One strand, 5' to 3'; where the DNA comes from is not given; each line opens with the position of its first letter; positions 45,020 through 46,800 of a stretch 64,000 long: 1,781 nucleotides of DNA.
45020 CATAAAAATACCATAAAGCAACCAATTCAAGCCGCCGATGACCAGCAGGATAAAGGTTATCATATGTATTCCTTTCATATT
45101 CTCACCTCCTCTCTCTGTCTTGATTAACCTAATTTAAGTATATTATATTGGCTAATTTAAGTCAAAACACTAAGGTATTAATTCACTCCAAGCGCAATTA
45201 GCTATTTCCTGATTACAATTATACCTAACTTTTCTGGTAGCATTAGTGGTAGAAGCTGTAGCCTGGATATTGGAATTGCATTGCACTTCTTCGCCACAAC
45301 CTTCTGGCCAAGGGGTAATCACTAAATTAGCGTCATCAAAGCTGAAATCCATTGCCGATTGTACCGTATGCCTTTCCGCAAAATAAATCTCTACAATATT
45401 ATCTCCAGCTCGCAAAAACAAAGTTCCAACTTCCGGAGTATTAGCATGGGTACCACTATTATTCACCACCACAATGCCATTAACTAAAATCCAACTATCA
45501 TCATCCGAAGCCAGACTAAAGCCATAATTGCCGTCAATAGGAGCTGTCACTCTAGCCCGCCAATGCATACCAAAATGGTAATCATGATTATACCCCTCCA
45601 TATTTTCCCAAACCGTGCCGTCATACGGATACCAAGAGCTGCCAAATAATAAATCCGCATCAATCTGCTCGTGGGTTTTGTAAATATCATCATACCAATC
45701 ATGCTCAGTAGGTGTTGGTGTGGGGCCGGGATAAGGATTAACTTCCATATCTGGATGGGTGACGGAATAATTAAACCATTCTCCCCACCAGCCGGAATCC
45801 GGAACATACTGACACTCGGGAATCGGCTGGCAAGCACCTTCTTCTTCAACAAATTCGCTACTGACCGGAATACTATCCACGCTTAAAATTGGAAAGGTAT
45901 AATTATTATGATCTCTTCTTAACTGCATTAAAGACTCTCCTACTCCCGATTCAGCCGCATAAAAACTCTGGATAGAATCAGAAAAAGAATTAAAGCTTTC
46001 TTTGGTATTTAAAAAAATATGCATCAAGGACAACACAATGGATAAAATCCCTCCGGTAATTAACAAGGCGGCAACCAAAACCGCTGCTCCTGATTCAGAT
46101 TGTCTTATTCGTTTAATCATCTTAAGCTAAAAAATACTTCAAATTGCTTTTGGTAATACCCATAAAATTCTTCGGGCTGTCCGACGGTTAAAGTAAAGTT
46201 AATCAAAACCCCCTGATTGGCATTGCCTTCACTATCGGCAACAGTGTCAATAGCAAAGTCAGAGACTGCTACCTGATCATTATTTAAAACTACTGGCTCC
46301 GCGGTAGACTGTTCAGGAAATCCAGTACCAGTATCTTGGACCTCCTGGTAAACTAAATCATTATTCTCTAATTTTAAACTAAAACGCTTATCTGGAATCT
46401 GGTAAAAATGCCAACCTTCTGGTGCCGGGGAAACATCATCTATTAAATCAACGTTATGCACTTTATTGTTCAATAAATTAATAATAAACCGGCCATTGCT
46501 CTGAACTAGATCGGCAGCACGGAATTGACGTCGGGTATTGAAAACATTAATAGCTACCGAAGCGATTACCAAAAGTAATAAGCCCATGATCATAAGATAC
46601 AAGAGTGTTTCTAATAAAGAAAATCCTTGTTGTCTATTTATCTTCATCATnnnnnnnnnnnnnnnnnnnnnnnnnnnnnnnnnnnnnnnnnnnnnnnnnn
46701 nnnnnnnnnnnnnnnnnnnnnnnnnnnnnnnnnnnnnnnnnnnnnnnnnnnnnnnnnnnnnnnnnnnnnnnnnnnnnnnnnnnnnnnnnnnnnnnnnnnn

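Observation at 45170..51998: Type IV pilus operon without a major pilin but with a 633-aa pilin fused to an LVIVD beta-propeller and a pilin-like PA14-domain protein (candidate pilus-tip adhesin complex)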

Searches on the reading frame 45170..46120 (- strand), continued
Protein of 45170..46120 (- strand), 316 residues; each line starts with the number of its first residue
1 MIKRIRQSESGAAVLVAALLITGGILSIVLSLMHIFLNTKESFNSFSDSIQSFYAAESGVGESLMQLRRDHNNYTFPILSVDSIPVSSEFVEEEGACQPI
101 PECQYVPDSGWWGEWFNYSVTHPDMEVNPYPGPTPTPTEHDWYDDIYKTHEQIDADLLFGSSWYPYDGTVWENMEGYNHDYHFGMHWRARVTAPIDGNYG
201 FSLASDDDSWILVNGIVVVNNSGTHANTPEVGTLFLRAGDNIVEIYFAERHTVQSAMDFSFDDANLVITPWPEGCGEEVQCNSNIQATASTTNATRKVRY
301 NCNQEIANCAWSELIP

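Call 41: search_solved_structures(query=A2, max_evalue=1, show_alignments=3)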
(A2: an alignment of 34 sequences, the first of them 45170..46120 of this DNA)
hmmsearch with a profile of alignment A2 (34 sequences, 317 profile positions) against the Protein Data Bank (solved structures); distinct sequences matched with E-value up to 1: 2.
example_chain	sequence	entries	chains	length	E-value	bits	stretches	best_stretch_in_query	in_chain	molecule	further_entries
6qe7_A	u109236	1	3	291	1.5e-05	27.7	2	184-243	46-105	Anti-sigma-I factor RsgI3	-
6qdi_A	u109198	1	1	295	3.1e-05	26.7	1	177-253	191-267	PA14 domain-containing protein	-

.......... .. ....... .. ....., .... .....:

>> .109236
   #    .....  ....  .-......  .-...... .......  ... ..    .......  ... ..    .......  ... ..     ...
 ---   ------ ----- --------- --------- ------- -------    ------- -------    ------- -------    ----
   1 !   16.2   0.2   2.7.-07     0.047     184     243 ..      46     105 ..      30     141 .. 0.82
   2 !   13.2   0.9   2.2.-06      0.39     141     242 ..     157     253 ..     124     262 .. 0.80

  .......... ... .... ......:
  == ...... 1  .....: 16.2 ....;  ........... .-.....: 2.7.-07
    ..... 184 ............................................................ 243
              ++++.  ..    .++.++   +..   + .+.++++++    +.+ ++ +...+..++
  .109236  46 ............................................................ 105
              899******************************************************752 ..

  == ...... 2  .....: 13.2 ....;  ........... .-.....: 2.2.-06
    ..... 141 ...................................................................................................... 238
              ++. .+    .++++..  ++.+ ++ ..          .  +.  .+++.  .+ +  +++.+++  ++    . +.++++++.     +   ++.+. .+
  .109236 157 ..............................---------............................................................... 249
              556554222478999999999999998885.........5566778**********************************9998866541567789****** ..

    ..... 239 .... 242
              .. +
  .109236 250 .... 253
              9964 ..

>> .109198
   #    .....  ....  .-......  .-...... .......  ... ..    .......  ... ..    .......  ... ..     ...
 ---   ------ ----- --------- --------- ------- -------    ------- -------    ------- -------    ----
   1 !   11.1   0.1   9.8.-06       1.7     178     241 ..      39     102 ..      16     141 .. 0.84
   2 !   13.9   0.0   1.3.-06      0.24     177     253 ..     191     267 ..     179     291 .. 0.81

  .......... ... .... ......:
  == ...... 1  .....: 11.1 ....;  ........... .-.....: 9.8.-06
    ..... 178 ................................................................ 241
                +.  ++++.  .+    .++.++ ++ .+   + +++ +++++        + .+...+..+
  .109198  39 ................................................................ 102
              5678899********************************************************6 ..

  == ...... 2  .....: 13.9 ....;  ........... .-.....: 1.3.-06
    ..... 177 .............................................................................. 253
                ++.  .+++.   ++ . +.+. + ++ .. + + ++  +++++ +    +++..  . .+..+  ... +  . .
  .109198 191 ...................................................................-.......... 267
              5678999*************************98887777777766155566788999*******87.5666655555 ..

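Call 53: search_protein_families(library=pfam, alignment_id=A2, max_evalue=1)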
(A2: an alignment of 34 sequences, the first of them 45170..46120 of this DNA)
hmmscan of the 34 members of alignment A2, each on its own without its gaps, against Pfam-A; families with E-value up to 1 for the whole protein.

A. member 1, window:45170-46120:- (316 aa): 2 families
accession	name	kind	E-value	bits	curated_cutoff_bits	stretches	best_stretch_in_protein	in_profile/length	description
PF07691.17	PA14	-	4.4e-12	46.5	24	1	172-255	35-126/147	PA14 domain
PF22200.2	ExsA_N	-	0.12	13.2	27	0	35-68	83-116/136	ExsA N-terminal regulatory domain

B. families by the number of members that match (of 34 scanned): 20 families
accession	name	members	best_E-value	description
PF07691.17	PA14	34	4.4e-12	PA14 domain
PF14341.11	PilX_N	5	0.0076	PilX N-terminal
PF22200.2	ExsA_N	3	0.052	ExsA N-terminal regulatory domain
PF17963.7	Big_9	2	0.019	Bacterial Ig domain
PF11286.13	DUF3087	1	0.028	Protein of unknown function (DUF3087)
PF22188.2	Phage_spike_P1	1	0.032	Phage PM2 spike protein P1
PF00420.29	Oxidored_q2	1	0.053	NADH-ubiquinone/plastoquinone oxidoreductase chain 4L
PF14333.11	DUF4389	1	0.056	Domain of unknown function (DUF4389)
PF23553.1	NELF-A_N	1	0.11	NELF-A N-terminal domain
PF00866.24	Ring_hydroxyl_B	1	0.12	Ring hydroxylating beta subunit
PF00988.28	CPSase_sm_chain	1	0.13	Carbamoyl-phosphate synthase small chain, CPSase domain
PF08092.16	Toxin_22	1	0.14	Magi peptide toxin family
PF11014.13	DUF2852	1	0.2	Protein of unknown function (DUF2852)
PF10528.15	GLEYA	1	0.21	GLEYA domain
PF11546.13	CompInhib_SCIN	1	0.24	Staphylococcal complement inhibitor SCIN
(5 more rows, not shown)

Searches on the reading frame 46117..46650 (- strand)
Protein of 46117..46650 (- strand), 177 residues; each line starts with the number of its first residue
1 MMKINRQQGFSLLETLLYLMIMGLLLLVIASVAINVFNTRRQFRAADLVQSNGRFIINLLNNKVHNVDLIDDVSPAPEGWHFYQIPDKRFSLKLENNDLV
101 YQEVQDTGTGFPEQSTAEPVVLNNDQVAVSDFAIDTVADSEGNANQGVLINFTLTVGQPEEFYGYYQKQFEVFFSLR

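Call 3: search_protein_families(library=pfam, proteins=[window:46117-46650:-], max_evalue=1)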
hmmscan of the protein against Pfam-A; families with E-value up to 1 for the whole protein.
window:46117-46650:- (177 aa): 2 families
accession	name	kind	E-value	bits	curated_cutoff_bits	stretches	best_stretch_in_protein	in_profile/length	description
PF07963.17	N_methyl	-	1.5e-05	24.8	21.2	1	5-29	2-26/27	Prokaryotic N-terminal methylation motif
PF19261.4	DUF5904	-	0.16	12.5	25.7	1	15-56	11-52/133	Domain of unknown function (DUF5904)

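Call 4: search_protein_families(library=ncbifam, proteins=[window:46117-46650:-], max_evalue=1)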
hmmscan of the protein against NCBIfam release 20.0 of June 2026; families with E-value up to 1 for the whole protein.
window:46117-46650:- (177 aa): 11 families
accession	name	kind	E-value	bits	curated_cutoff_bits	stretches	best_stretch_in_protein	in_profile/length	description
TIGR01708.2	typeII_sec_gspH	equivalog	0.00094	19.2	80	1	7-49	1-44/169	type II secretion system minor pseudopilin GspH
NF041002.1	pilin_ComGF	equivalog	0.003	17.8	80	1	7-43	1-37/139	competence type IV pilus minor pilin ComGF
NF007800.0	PRK10506.1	equivalog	0.0031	17.3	158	1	3-84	4-83/163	prepilin peptidase-dependent protein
NF038303.1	EPS_HpsB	equivalog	0.0047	16.9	150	1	7-48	2-43/211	hormogonium polysaccharide secretion pseudopilin HpsB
TIGR01710.1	typeII_sec_gspG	equivalog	0.028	14.5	88.85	1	8-38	1-31/134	type II secretion system major pseudopilin GspG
NF040982.1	ComGD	equivalog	0.029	14.8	70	1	7-38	1-32/139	competence type IV pilus minor pilin ComGD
NF007848.0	PRK10557.1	equivalog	0.03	13.6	120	1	5-32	8-35/192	prepilin peptidase-dependent protein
TIGR02532.1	IV_pilin_GFxxxE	domain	0.032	14.1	16.3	1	7-29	1-23/24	prepilin-type N-terminal cleavage/methylation domain-containing protein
NF040999.1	pilin_ComGC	equivalog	0.054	13.7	75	1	7-29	1-23/84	competence type IV pilus major pilin ComGC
NF007660.0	PRK10332.1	equivalog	0.058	13.9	86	1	3-29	4-30/107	prepilin-type N-terminal cleavage/methylation domain-containing protein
NF041013.1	T4P_ComGE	equivalog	0.14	12.3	49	1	6-32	2-28/83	competence type IV pilus minor pilin ComGE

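Call 61: search_solved_structures(query=A5, max_evalue=10)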
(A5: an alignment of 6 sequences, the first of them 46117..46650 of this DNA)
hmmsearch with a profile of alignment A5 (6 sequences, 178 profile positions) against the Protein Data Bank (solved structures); distinct sequences matched with E-value up to 10: 5.
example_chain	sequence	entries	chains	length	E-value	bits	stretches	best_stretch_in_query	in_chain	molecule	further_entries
9egp_A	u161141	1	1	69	0.016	18.2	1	4-31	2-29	Geopilin domain 1 protein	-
7tgg_A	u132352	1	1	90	0.021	17.7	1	2-30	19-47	Geopilin domain 1 protein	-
9lab_B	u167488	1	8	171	0.15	15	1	8-34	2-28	MSHA major pilin subunit MshA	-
9laa_A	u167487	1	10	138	0.86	12.5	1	5-30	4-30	Type IV pilin protein PilA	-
5g23_A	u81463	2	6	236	1.2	12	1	9-69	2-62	TYPE-IV LIKE PILIN TTHA1219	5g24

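Call 88: search_protein_families(library=ncbifam, alignment_id=A5, max_evalue=0.1)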
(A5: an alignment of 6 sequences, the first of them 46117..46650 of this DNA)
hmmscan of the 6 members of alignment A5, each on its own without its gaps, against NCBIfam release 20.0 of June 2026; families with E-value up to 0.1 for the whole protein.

A. member 1, window:46117-46650:- (177 aa): 10 families
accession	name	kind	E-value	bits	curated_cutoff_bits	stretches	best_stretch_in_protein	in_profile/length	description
TIGR01708.2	typeII_sec_gspH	equivalog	0.00094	19.2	80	1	7-49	1-44/169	type II secretion system minor pseudopilin GspH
NF041002.1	pilin_ComGF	equivalog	0.003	17.8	80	1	7-43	1-37/139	competence type IV pilus minor pilin ComGF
NF007800.0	PRK10506.1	equivalog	0.0031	17.3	158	1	3-84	4-83/163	prepilin peptidase-dependent protein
NF038303.1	EPS_HpsB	equivalog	0.0047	16.9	150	1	7-48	2-43/211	hormogonium polysaccharide secretion pseudopilin HpsB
TIGR01710.1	typeII_sec_gspG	equivalog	0.028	14.5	88.85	1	8-38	1-31/134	type II secretion system major pseudopilin GspG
NF040982.1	ComGD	equivalog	0.029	14.8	70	1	7-38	1-32/139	competence type IV pilus minor pilin ComGD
NF007848.0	PRK10557.1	equivalog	0.03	13.6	120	1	5-32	8-35/192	prepilin peptidase-dependent protein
TIGR02532.1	IV_pilin_GFxxxE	domain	0.032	14.1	16.3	1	7-29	1-23/24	prepilin-type N-terminal cleavage/methylation domain-containing protein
NF040999.1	pilin_ComGC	equivalog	0.054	13.7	75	1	7-29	1-23/84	competence type IV pilus major pilin ComGC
NF007660.0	PRK10332.1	equivalog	0.058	13.9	86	1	3-29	4-30/107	prepilin-type N-terminal cleavage/methylation domain-containing protein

B. families by the number of members that match (of 6 scanned): 16 families
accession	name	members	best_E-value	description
NF041002.1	pilin_ComGF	5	1.8e-05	competence type IV pilus minor pilin ComGF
NF040982.1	ComGD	5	4.8e-05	competence type IV pilus minor pilin ComGD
TIGR02599.1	TIGR02599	4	0.00035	Verru_Chthon cassette protein C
NF041013.1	T4P_ComGE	4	0.00063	competence type IV pilus minor pilin ComGE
NF007848.0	PRK10557.1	4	0.00071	prepilin peptidase-dependent protein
NF040999.1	pilin_ComGC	4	0.0016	competence type IV pilus major pilin ComGC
NF038303.1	EPS_HpsB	4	0.0047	hormogonium polysaccharide secretion pseudopilin HpsB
NF007800.0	PRK10506.1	3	0.0031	prepilin peptidase-dependent protein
NF038304.1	EPS_HpsC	2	0.0023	hormogonium polysaccharide secretion pseudopilin HpsC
TIGR02532.1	IV_pilin_GFxxxE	2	0.016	prepilin-type N-terminal cleavage/methylation domain-containing protein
TIGR01710.1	typeII_sec_gspG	2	0.028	type II secretion system major pseudopilin GspG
TIGR01708.2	typeII_sec_gspH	1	0.00094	type II secretion system minor pseudopilin GspH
NF007660.0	PRK10332.1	1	0.058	prepilin-type N-terminal cleavage/methylation domain-containing protein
NF003965.0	PRK05457.1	1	0.062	protease HtpX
TIGR04382.1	myo_inos_iolC_N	1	0.066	5-dehydro-2-deoxygluconokinase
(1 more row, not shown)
